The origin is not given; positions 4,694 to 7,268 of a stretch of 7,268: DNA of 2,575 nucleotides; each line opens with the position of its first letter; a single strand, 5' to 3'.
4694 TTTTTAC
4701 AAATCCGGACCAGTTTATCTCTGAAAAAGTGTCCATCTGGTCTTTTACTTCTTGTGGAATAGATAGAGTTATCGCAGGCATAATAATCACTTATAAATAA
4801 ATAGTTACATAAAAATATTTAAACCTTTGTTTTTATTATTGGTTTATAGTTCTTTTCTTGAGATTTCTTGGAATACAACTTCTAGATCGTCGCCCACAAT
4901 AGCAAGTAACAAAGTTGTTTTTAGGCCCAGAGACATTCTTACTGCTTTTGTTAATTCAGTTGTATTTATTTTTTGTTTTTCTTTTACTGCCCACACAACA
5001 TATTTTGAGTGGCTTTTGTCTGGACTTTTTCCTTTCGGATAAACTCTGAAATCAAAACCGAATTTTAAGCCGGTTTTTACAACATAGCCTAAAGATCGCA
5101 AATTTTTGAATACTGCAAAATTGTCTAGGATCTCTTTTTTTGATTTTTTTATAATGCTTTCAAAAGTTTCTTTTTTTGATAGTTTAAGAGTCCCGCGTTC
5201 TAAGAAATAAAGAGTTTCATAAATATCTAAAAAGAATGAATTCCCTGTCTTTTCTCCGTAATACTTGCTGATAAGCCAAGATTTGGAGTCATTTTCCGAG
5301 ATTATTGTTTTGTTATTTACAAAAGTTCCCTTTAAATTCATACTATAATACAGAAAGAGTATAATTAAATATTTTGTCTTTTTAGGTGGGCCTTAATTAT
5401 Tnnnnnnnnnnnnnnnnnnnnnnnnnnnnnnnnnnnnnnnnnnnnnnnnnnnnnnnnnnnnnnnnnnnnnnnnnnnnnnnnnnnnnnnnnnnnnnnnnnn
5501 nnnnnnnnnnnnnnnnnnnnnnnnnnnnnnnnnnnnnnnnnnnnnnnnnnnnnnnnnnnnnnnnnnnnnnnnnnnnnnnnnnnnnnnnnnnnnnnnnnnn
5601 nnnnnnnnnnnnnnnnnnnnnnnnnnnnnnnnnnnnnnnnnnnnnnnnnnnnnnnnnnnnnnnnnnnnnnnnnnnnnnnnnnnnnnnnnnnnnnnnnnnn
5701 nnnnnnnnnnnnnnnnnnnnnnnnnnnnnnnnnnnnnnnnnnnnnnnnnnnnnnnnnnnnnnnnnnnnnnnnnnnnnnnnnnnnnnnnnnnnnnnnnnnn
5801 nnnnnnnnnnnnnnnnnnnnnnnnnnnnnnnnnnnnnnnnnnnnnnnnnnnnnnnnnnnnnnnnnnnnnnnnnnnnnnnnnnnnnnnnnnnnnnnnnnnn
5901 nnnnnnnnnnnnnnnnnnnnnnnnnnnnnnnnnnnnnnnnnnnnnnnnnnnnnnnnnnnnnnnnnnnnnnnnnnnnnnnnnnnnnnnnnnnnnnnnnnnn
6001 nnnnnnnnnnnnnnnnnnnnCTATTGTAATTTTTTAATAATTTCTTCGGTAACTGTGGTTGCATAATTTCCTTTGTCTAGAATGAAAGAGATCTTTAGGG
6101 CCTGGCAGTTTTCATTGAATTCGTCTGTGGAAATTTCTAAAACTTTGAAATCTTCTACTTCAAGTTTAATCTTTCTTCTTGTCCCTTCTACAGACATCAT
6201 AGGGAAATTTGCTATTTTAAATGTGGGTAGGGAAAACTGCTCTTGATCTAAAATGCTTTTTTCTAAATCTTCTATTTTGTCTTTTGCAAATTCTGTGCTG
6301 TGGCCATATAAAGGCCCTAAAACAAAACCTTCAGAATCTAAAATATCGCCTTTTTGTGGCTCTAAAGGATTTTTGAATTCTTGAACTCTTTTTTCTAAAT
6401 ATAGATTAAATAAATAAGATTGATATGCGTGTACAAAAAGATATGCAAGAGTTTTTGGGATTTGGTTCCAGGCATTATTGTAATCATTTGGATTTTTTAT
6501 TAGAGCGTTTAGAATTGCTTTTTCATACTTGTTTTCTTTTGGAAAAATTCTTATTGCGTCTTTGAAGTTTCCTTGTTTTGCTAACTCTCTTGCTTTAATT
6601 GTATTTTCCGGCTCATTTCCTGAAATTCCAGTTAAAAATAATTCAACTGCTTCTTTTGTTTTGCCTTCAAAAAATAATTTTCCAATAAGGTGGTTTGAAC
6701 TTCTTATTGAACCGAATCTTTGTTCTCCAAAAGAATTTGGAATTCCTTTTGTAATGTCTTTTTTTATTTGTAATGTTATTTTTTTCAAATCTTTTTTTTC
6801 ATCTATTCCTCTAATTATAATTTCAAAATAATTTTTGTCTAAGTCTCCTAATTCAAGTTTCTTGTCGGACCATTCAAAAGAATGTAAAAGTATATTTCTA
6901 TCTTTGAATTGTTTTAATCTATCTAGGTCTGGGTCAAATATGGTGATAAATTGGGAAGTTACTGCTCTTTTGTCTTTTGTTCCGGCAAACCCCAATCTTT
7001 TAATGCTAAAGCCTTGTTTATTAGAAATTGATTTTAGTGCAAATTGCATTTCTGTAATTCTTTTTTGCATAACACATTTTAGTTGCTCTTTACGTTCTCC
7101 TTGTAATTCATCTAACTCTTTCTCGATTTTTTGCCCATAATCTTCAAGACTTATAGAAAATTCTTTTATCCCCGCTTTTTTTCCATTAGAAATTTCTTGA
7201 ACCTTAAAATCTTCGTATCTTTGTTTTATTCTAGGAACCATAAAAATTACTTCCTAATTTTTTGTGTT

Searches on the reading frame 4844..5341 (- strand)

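Call 4: search_protein_families(library=pfam, proteins=[window:4844-5341:-], max_evalue=0.01)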
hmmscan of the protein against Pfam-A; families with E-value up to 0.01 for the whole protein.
window:4844-5341:- (165 aa): 4 families
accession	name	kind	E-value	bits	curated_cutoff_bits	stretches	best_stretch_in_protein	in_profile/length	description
PF01974.23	tRNA_int_endo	-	2e-24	85.9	27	1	73-155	3-83/85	tRNA intron endonuclease, catalytic C-terminal domain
PF02778.19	tRNA_int_endo_N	-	4.7e-10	39.3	21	1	4-61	2-64/67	tRNA intron endonuclease, N-terminal domain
PF12928.12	tRNA_int_end_N2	-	0.002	18.6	24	1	29-54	41-67/69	tRNA-splicing endonuclease subunit sen54 N-term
PF09631.16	Sen15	-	0.0062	17.3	22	1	93-161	24-92/101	Sen15 protein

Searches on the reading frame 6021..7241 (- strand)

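Call 53: search_protein_families(library=ncbifam, proteins=[window:6021-7241:-], max_evalue=0.01)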
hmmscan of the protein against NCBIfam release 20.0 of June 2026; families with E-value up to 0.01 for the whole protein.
window:6021-7241:- (406 aa): 7 families
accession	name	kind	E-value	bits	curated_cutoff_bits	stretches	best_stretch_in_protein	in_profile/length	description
TIGR00094.1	tRNA_TruD_broad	equivalog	3.6e-65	221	172.2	1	4-404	22-410/413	tRNA pseudouridine(13) synthase TruD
NF002158.0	PRK00984.2-3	equivalog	7.8e-52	176.9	654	2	70-300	73-316/449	tRNA pseudouridine(13) synthase TruD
NF002160.0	PRK00984.2-5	equivalog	9.1e-42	143.5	428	2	53-288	29-261/395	tRNA pseudouridine(13) synthase TruD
NF002156.0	PRK00984.2-1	equivalog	2.3e-35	122.4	583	2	47-286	21-258/389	tRNA pseudouridine(13) synthase TruD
NF002154.0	PRK00984.1-3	equivalog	1.5e-28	99.7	469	3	41-198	33-187/368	tRNA pseudouridine(13) synthase TruD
NF002153.0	PRK00984.1-2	equivalog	7.5e-27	93.8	413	2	47-178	39-169/353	tRNA pseudouridine(13) synthase TruD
NF002155.0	PRK00984.1-4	equivalog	4.8e-25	88.2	445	2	51-178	41-167/349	tRNA pseudouridine(13) synthase TruD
